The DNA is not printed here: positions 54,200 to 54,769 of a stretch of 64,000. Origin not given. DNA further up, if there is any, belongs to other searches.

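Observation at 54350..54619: Orphan Phd/YefM-like small protein between fusA and tuf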

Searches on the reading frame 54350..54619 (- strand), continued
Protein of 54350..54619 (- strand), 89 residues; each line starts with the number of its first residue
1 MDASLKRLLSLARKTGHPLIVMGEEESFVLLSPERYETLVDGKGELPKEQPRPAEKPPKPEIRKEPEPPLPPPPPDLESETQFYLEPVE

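Call 36: search_protein_families(library=pfam, proteins=[P0054, P0057, P0058, P0060, P0063, P0072, P0081, P0082, P0003, P0025], max_evalue=0.01)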
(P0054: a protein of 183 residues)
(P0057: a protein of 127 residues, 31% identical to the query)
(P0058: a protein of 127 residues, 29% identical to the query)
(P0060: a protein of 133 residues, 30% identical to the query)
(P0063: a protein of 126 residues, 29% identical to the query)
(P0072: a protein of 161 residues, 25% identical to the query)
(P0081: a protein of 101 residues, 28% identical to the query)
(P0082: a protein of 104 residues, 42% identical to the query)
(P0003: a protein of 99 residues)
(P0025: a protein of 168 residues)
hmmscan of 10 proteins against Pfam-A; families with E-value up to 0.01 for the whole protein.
P0054 (183 aa): 1 family
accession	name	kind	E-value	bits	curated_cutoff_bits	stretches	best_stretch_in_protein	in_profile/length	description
PF02604.26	PhdYeFM_antitox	-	2.4e-06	27.7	29.8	1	5-49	15-58/74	Antitoxin Phd_YefM, type II toxin-antitoxin system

P0057 (127 aa): 1 family
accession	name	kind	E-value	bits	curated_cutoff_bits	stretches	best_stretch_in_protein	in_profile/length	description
PF02604.26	PhdYeFM_antitox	-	2.4e-05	24.4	29.8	1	6-44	13-50/74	Antitoxin Phd_YefM, type II toxin-antitoxin system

P0058 (127 aa): 1 family
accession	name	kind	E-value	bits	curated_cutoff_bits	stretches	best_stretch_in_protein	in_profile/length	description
PF02604.26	PhdYeFM_antitox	-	2e-05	24.7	29.8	1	6-57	13-62/74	Antitoxin Phd_YefM, type II toxin-antitoxin system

P0060 (133 aa): 1 family
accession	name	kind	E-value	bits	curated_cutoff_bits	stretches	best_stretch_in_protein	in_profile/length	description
PF02604.26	PhdYeFM_antitox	-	2.4e-05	24.4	29.8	1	13-57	13-56/74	Antitoxin Phd_YefM, type II toxin-antitoxin system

P0063 (126 aa): 1 family
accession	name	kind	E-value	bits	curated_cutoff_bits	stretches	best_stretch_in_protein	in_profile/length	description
PF02604.26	PhdYeFM_antitox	-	2.3e-05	24.5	29.8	1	6-44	13-50/74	Antitoxin Phd_YefM, type II toxin-antitoxin system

P0072 (161 aa): 1 family
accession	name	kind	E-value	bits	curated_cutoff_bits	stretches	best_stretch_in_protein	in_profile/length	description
PF02604.26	PhdYeFM_antitox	-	1.6e-05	25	29.8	1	27-78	11-60/74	Antitoxin Phd_YefM, type II toxin-antitoxin system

P0081 (101 aa): 1 family
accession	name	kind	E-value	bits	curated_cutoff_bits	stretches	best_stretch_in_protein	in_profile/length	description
PF02604.26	PhdYeFM_antitox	-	1.8e-05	24.9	29.8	1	4-44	11-50/74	Antitoxin Phd_YefM, type II toxin-antitoxin system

P0082 (104 aa): 1 family
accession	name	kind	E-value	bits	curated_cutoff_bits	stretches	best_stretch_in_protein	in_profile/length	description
PF02604.26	PhdYeFM_antitox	-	2.1e-05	24.7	29.8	1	4-43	11-50/74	Antitoxin Phd_YefM, type II toxin-antitoxin system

P0003 (99 aa): 1 family
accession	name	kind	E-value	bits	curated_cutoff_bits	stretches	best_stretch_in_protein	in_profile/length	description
PF22156.1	Thiaminase_I-like_N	-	0.0008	19.9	27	1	4-69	12-78/136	Thiaminase I-like, N-terminal domain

P0025 (168 aa): 1 family
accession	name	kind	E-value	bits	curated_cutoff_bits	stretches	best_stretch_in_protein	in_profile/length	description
PF02604.26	PhdYeFM_antitox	-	4.4e-06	26.8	29.8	1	6-49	14-55/74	Antitoxin Phd_YefM, type II toxin-antitoxin system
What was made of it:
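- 54497..54619 (-): N-terminal domain, aa 1-41: helix 3-15, strands 19-22 and 27-30, helix 33-40. This is a Phd/YefM-type fold lacking strand beta1. In the nine other family members that hit PF02604 in call 36, the match starts at profile positions 11-15 (call 36).
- Closest known: Phd/YefM type II antitoxins. Different: Strand beta1 is missing in every member checked (call 36). Most members score just below the Pfam cut-off (call 36).
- Strand beta1 is absent (call 36).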

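Call 44: search_solved_structures(query=A3, max_evalue=10, show_alignments=3)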
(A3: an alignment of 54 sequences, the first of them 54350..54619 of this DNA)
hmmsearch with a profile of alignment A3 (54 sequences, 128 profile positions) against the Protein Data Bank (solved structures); distinct sequences matched with E-value up to 10: 1.
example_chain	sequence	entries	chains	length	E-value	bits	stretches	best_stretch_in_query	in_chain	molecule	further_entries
2a6q_A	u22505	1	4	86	0.23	15.7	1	19-46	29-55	Antitoxin yefM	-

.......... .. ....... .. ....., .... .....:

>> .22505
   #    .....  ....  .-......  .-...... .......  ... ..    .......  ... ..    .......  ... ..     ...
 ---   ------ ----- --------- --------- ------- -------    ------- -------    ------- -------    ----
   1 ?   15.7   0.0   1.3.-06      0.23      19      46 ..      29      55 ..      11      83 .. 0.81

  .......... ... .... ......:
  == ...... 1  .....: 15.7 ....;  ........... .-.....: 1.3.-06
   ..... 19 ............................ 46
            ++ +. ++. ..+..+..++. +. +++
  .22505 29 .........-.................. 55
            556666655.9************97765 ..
